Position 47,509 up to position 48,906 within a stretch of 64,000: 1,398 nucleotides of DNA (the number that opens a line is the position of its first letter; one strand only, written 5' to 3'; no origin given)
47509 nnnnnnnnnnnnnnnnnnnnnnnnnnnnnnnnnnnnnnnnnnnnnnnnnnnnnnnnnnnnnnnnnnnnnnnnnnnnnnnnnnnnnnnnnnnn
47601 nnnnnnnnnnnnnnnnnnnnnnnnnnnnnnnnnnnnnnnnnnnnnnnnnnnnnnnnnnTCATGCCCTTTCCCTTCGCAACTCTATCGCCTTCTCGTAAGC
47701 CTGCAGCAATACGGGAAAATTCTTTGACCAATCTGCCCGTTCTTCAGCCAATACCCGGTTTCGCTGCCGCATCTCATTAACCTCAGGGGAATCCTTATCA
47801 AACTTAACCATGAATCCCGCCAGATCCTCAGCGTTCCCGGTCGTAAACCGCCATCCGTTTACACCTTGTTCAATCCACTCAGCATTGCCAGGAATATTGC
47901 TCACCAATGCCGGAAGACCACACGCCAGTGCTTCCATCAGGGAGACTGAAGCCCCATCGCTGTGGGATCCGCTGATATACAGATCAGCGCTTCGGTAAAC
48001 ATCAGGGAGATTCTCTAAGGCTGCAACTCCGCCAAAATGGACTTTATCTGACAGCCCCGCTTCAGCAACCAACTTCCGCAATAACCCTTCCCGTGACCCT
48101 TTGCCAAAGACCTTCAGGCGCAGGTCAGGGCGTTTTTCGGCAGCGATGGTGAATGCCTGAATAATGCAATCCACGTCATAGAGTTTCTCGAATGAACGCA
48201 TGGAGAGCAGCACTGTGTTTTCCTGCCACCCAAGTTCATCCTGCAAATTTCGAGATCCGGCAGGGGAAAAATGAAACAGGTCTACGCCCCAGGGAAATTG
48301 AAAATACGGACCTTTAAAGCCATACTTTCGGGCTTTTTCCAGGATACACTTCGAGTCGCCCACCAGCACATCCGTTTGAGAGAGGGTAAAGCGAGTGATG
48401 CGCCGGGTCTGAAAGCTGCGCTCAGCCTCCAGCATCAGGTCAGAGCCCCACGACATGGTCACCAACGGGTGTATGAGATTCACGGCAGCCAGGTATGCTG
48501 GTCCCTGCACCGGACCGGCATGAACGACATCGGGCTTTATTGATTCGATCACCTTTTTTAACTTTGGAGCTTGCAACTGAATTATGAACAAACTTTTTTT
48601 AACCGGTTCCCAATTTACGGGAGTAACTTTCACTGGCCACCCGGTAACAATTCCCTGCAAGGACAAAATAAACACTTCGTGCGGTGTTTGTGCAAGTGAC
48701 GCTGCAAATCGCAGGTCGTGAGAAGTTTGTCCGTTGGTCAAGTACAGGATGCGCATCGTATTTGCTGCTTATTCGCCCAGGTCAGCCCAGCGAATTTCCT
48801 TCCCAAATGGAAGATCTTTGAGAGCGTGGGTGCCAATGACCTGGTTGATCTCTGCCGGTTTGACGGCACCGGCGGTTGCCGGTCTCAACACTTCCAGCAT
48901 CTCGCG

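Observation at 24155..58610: About 34 kb glycan super-locus with three NeuB-family synthases and four CMP-ulosonic-acid synthetase paralogues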

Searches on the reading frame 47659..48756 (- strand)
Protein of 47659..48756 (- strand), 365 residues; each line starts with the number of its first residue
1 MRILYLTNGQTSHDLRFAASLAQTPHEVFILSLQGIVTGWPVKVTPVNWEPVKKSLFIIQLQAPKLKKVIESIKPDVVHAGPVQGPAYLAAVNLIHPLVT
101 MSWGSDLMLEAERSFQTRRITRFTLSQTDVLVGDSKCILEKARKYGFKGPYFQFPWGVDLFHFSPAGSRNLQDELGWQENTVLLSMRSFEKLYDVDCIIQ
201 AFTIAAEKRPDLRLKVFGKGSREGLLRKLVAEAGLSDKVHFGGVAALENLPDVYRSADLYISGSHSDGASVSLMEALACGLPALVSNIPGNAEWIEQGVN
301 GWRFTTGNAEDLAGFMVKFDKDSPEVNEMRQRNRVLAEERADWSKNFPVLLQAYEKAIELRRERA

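Call 5: search_protein_families(library=pfam, proteins=[window:47659-48756:-])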
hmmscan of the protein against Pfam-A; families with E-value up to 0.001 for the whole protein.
window:47659-48756:- (365 aa): 7 families
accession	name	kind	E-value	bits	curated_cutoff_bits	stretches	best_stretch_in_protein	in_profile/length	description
PF00534.26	Glycos_transf_1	-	5e-30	104.7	26.4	1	175-334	9-170/172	Glycosyl transferases group 1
PF13692.12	Glyco_trans_1_4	-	1.1e-22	81.2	27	1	188-316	9-136/142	Glycosyl transferases group 1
PF13477.12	Glyco_trans_4_2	-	1e-13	52.1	23.4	1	2-132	1-136/139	Glycosyl transferase 4-like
PF13524.12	Glyco_trans_1_2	-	1.2e-06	29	25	1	205-338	8-132/144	Glycosyl transferase-like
PF13439.12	Glyco_transf_4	-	1.7e-06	28.6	28.5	1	8-160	2-168/170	Glycosyltransferase Family 4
PF20706.3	GT4-conflict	-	8.7e-05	22.1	26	1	181-301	199-326/385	Family 4 Glycosyltransferase in conflict systems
PF13579.12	Glyco_trans_4_4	-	0.00024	21.9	29.7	1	15-148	8-148/158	Glycosyl transferase 4-like domain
